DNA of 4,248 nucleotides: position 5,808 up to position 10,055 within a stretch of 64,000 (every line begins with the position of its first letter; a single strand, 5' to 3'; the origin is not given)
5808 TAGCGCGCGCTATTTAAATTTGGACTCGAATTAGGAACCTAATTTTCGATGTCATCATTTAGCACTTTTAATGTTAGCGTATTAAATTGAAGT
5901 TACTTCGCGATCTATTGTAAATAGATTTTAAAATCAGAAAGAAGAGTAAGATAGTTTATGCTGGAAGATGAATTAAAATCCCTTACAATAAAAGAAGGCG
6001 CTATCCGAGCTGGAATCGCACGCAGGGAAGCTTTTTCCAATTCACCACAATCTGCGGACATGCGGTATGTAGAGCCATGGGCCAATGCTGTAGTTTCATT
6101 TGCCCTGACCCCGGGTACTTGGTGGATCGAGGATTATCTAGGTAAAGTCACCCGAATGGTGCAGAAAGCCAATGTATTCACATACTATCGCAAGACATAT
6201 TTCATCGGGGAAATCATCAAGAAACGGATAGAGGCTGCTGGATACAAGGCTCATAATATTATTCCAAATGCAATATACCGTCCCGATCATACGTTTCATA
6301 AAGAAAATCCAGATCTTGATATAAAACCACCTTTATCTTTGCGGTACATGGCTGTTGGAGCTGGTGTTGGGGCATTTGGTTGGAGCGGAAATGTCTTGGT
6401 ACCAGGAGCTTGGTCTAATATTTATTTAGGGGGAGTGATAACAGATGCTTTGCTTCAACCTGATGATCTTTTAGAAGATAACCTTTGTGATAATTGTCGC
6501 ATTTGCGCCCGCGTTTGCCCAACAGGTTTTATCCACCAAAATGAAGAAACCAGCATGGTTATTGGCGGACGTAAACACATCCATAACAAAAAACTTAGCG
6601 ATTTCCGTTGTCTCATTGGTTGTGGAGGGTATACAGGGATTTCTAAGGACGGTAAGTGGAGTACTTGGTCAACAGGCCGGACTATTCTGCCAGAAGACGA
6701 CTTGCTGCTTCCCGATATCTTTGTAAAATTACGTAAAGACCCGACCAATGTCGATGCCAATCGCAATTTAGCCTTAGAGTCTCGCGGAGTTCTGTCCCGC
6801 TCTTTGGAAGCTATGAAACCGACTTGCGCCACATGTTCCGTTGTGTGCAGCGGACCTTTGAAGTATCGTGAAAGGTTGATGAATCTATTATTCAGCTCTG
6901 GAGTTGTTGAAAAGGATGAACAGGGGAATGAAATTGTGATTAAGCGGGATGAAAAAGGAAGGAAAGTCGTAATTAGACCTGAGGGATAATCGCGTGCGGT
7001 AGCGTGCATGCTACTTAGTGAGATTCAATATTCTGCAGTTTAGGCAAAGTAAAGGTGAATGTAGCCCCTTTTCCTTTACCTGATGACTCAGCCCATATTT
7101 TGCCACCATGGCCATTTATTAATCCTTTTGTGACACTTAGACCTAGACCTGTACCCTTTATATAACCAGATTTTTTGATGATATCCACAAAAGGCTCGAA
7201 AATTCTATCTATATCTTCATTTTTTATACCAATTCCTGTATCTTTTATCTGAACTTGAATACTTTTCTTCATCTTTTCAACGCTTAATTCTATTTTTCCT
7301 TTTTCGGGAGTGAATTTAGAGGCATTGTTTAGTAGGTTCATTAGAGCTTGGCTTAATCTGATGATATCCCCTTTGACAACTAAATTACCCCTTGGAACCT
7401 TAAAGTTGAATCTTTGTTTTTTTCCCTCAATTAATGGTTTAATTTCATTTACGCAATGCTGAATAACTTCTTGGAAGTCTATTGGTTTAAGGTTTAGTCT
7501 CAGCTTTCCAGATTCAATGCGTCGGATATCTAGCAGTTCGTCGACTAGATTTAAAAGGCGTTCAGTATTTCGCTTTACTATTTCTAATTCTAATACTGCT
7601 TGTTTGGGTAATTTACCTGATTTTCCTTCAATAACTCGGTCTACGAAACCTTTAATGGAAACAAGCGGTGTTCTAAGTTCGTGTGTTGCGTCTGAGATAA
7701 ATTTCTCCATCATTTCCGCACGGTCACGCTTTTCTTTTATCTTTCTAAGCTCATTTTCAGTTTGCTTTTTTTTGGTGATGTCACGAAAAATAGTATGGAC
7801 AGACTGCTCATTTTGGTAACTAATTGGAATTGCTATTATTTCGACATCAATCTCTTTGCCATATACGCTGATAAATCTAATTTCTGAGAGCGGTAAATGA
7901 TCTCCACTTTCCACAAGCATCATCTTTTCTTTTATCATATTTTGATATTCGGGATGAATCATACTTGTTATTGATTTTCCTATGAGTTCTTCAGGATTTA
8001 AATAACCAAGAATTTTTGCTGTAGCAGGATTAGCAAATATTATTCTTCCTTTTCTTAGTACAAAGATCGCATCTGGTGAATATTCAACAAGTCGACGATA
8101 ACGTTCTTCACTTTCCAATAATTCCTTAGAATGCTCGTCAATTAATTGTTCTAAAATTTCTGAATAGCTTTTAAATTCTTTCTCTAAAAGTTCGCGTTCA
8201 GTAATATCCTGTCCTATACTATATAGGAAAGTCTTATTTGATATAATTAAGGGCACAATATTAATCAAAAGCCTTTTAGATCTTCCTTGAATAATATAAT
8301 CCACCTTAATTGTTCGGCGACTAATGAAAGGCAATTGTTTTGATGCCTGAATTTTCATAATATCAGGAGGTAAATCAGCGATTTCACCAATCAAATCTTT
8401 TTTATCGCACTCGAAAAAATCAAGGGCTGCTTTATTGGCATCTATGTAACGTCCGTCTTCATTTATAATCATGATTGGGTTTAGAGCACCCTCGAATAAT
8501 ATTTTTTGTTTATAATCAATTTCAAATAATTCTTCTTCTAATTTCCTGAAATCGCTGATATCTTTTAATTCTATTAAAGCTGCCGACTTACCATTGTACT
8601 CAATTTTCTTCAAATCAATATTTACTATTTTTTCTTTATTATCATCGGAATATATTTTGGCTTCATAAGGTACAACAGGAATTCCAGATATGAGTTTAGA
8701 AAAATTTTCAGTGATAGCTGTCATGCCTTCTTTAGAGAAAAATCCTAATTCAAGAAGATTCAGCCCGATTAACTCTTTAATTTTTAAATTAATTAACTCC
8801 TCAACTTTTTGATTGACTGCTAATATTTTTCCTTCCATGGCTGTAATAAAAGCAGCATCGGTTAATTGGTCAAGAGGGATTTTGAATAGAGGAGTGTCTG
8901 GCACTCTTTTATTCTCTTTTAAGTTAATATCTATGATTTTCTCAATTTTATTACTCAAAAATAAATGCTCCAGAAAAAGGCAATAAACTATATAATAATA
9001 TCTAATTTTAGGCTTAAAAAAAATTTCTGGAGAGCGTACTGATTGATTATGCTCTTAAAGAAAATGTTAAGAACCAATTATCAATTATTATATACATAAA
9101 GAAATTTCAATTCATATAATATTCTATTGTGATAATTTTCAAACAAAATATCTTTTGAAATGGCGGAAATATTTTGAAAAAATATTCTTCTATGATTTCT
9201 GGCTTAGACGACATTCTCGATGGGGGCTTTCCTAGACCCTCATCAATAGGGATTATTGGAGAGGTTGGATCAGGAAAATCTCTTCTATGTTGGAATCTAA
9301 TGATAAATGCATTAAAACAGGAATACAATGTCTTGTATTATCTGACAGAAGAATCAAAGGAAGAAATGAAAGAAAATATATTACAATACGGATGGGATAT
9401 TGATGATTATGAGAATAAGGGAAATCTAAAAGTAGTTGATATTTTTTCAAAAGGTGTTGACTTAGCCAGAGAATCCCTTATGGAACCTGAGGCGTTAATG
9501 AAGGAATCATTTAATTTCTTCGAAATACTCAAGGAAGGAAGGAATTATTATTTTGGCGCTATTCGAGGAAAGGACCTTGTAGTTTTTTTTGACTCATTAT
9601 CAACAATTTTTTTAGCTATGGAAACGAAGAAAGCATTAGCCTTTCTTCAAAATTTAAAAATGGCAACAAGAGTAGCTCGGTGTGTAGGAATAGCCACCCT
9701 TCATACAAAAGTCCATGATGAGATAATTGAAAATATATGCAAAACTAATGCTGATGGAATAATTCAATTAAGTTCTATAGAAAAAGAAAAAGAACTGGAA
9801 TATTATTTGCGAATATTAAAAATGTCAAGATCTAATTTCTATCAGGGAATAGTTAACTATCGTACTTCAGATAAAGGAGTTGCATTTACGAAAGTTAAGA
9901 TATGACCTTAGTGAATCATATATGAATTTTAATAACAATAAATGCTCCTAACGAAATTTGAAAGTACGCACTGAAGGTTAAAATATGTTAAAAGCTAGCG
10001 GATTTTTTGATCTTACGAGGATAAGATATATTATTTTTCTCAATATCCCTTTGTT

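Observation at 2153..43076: Recurrent GC-rich palindromic dodecamer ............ in AT-rich intergenic DNA, typically ~50-65 nt upstream of start codons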

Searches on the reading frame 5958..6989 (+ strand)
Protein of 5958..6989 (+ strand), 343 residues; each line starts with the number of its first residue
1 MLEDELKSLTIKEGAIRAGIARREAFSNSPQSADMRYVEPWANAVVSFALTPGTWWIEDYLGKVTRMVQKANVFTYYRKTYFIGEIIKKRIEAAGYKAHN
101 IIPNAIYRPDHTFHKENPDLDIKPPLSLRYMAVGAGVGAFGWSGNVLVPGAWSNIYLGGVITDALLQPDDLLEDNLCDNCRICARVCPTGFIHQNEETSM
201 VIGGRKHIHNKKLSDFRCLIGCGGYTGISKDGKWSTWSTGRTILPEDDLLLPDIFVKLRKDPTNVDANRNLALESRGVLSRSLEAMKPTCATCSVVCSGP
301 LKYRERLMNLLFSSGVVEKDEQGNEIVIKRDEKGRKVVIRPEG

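Call 10: search_protein_families(library=pfam, proteins=[window:5958-6989:+])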
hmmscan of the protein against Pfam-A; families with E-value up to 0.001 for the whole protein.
window:5958-6989:+ (343 aa): 4 families
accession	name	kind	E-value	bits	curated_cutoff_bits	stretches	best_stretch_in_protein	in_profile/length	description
PF00037.32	Fer4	-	0.00014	22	21.1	1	175-192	6-23/24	4Fe-4S binding domain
PF12838.12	Fer4_7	-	0.00038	21.3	27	0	177-223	2-42/52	4Fe-4S dicluster domain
PF13187.11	Fer4_9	-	0.00045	20.6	27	0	177-223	2-41/52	4Fe-4S dicluster domain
PF13484.11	Fer4_16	-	0.00089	20.4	30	0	177-199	2-23/66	4Fe-4S double cluster binding domain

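Call 41: list_cluster_members(proteins=[window:5958-6989:+, window:13924-14322:-, window:15850-16962:+, window:19098-20411:+, window:20620-21990:+, window:13258-13908:-, window:25315-26883:+, P0005, P0010, P0002])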
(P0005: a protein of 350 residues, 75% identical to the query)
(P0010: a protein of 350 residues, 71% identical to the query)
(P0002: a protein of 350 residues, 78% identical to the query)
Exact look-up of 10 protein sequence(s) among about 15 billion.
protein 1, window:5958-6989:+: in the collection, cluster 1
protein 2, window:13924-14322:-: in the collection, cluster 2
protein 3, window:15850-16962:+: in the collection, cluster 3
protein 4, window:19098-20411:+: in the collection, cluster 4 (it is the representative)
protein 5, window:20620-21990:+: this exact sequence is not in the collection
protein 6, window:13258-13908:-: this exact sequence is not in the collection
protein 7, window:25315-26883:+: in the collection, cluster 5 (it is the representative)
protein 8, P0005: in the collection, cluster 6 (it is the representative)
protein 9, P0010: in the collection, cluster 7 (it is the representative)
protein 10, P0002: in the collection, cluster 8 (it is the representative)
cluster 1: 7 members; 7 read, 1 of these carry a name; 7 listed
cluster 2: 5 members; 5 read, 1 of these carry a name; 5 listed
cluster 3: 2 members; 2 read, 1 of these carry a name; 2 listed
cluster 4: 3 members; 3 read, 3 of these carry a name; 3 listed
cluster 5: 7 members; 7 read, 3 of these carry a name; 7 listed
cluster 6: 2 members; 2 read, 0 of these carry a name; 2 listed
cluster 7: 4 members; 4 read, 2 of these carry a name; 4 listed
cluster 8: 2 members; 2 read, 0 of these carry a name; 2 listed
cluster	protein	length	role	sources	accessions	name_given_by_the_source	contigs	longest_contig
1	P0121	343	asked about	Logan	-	-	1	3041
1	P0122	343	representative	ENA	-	-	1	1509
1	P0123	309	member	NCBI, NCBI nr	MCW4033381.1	MAG: 4Fe-4S binding protein [Candidatus Bathyarchaeota archaeon] | 4Fe-4S binding protein [Candidatus Bathyarchaeota archaeon]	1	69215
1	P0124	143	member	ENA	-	-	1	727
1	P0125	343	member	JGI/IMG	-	-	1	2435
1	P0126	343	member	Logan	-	-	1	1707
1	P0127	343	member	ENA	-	-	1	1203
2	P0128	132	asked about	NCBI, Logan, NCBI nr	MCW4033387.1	MAG: cupin domain-containing protein [Candidatus Bathyarchaeota archaeon] | cupin domain-containing protein [Candidatus Bathyarchaeota archaeon]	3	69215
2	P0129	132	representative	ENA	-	-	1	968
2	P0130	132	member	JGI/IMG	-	-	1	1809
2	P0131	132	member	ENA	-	-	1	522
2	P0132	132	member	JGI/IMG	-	-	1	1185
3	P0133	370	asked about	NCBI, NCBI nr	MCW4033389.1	MAG: hypothetical protein NWF08_08400 [Candidatus Bathyarchaeota archaeon] | hypothetical protein [Candidatus Bathyarchaeota archaeon]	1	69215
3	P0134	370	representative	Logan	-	-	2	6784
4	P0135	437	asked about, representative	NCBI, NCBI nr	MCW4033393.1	MAG: hypothetical protein NWF08_08420 [Candidatus Bathyarchaeota archaeon] | hypothetical protein [Candidatus Bathyarchaeota archaeon]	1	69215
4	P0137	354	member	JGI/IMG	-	peptide/nickel transport system substrate-binding protein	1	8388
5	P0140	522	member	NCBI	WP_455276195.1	VWA domain-containing protein [[Eubacterium] cellulosolvens]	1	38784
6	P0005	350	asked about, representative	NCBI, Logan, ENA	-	-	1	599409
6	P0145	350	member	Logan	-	-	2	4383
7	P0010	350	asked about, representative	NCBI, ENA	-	-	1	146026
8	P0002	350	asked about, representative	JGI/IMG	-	-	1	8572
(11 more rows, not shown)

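Call 42: find_encoding_contigs(protein=P0140, flank=10000, max_places=3)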
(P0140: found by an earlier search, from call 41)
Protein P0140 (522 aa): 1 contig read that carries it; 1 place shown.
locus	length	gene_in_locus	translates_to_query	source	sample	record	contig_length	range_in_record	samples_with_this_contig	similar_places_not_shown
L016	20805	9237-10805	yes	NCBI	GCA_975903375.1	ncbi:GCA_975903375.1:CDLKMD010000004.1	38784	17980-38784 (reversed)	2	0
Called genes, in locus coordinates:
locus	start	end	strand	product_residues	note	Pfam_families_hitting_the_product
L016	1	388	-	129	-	?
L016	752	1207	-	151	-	PF00903:Glyoxalase, PF18029:Glyoxalase_6 (weak)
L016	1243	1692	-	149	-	-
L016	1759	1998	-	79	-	-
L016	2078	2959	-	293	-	PF02633:Creatininase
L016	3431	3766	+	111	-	-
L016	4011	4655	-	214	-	PF07853:DUF1648, PF13630:SdpI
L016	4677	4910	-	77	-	-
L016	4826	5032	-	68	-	-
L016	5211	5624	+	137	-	-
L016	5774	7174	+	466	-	PF16927:HisKA_7TM, PF00512:HisKA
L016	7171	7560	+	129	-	PF02518:HATPase_c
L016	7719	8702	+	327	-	PF00535:Glycos_transf_2, PF10111:Glyco_tranf_2_2, PF13641:Glyco_tranf_2_3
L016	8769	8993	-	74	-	-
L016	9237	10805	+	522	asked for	PF00092:VWA, PF13519:VWA_2, PF13768:VWA_3 (weak), PF07705:CARDB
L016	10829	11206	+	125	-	-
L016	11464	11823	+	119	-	-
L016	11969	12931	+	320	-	PF00924:MS_channel_2nd, PF21082:MS_channel_3rd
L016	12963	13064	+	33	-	-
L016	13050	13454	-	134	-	-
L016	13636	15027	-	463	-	PF14522:Cytochrome_C7 (faint), PF14537:Cytochrom_c3_2 (faint), PF22113:Mtrc-MtrF_II-IV_dom (faint), PF09699:Paired_CXXCH_1 (faint), PF13447:Multi-haem_cyto, PF13435:Cytochrome_C554 (weak)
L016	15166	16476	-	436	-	PF05201:GlutR_N, PF02826:2-Hacid_dh_C (weak), PF01488:Shikimate_DH, PF01408:GFO_IDH_MocA (weak), PF03807:F420_oxidored, PF00745:GlutR_dimer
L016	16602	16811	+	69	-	-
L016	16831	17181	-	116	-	PF09579:Spore_YtfJ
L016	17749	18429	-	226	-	PF08713:DNA_alkylation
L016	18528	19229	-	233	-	PF04191:PEMT, PF04140:ICMT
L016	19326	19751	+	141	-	PF01325:Fe_dep_repress, PF02742:Fe_dep_repr_C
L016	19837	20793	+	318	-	-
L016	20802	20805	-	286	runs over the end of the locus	PF00994:MoCF_biosynth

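Call 47: find_encoding_contigs(protein=P0134, flank=10000, max_places=4)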
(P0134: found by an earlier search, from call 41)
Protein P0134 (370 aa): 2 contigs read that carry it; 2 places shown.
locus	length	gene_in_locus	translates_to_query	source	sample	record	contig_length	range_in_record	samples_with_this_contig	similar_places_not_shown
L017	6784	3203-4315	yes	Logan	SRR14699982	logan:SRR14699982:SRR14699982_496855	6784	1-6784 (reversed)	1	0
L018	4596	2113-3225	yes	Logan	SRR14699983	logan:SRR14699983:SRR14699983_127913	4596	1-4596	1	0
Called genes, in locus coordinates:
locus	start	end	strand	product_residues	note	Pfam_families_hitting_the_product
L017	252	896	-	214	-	PF07853:DUF1648, PF13630:SdpI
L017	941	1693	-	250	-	PF10988:DUF2807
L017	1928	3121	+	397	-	PF00266:Aminotran_5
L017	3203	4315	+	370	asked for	PF02746:MR_MLE_N, PF13378:MR_MLE_C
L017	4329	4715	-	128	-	-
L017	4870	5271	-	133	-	-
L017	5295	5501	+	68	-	-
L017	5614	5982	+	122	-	PF12773:DZR (weak), PF13240:Zn_Ribbon_1, PF05154:TM2 (weak)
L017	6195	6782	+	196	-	?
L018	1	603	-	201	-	?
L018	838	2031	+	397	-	PF00266:Aminotran_5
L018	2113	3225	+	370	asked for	PF02746:MR_MLE_N, PF13378:MR_MLE_C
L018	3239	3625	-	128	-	-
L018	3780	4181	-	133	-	-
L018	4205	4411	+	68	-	-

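Call 48: find_encoding_contigs(protein=P0137, flank=10000, max_places=4)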
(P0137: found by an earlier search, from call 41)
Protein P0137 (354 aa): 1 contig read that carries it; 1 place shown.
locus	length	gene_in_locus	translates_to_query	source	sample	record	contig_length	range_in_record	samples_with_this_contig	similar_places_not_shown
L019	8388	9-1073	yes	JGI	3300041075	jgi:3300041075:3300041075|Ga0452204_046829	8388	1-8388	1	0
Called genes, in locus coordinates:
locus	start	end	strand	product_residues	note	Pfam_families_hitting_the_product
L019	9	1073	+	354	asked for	-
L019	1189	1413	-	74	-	-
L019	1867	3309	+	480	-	PF00092:VWA, PF13519:VWA_2, PF13768:VWA_3, PF07705:CARDB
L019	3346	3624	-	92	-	-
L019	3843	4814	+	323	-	PF00924:MS_channel_2nd (weak), PF21082:MS_channel_3rd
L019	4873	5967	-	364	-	PF22113:Mtrc-MtrF_II-IV_dom (faint), PF09699:Paired_CXXCH_1 (faint), PF13447:Multi-haem_cyto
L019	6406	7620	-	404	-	PF05201:GlutR_N, PF01488:Shikimate_DH, PF01408:GFO_IDH_MocA (weak), PF03807:F420_oxidored (weak), PF00745:GlutR_dimer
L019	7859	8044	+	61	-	-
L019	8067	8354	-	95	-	PF09579:Spore_YtfJ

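Call 56: find_encoding_contigs(protein=P0145, flank=10000, max_places=4)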
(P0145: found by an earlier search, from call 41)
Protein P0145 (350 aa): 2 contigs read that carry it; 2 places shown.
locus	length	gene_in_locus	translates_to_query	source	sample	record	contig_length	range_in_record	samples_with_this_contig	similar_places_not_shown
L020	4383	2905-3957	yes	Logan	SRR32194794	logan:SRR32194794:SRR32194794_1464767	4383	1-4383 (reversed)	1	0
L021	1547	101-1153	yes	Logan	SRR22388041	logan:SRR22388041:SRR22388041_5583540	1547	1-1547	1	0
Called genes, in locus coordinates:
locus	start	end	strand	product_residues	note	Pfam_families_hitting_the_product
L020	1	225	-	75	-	?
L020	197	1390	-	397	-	PF21572:Nop5_56-rel_N_Arc, PF01798:Nop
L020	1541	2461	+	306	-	PF01180:DHO_dh, PF03060:NMO (weak), PF01207:Dus (weak), PF00977:His_biosynth (faint)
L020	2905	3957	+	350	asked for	-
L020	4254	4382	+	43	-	?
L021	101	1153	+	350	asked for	-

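Call 84: search_protein_families(library=pfam, proteins=[L017:4329-4715:-, L017:4870-5271:-, L016:4826-5032:-, L016:3431-3766:+, L016:1759-1998:-, L019:1189-1413:-], max_evalue=0.01)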
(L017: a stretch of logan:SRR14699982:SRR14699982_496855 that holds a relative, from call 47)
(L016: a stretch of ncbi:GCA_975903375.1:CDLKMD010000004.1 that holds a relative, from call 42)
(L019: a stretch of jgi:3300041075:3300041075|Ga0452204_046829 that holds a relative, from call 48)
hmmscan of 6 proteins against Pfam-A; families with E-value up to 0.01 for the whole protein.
L017:4329-4715:- (128 aa): 0 families

L017:4870-5271:- (133 aa): 1 family
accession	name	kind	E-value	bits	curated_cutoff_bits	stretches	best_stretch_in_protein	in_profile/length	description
PF07274.17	DUF1440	-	0.002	18.6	34.7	1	54-117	60-124/135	Protein of unknown function (DUF1440)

L016:4826-5032:- (68 aa): 0 families

L016:3431-3766:+ (111 aa): 1 family
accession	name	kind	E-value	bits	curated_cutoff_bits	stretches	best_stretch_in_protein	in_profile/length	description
PF02635.20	DsrE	-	0.00095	19.8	22.7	1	6-91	3-97/116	DsrE/DsrF-like family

L016:1759-1998:- (79 aa): 0 families

L019:1189-1413:- (74 aa): 0 families

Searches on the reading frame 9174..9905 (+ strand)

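Call 84: search_protein_families(library=pfam, proteins=[window:9174-9905:+], max_evalue=0.01)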
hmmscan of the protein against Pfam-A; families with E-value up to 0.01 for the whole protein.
window:9174-9905:+ (243 aa): 4 families
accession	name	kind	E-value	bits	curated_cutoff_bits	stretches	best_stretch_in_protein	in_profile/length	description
PF06745.19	ATPase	-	7.5e-33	114.3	26.6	1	6-239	3-227/231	KaiC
PF20720.3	nSTAND3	-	0.00043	20.4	27.2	1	27-60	22-52/155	Novel STAND NTPase 3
PF05625.17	PAXNEB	-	0.0011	18.6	28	0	150-210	219-285/366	PAXNEB protein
PF13481.12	AAA_25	-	0.0066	16.5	27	0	11-91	22-110/195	AAA domain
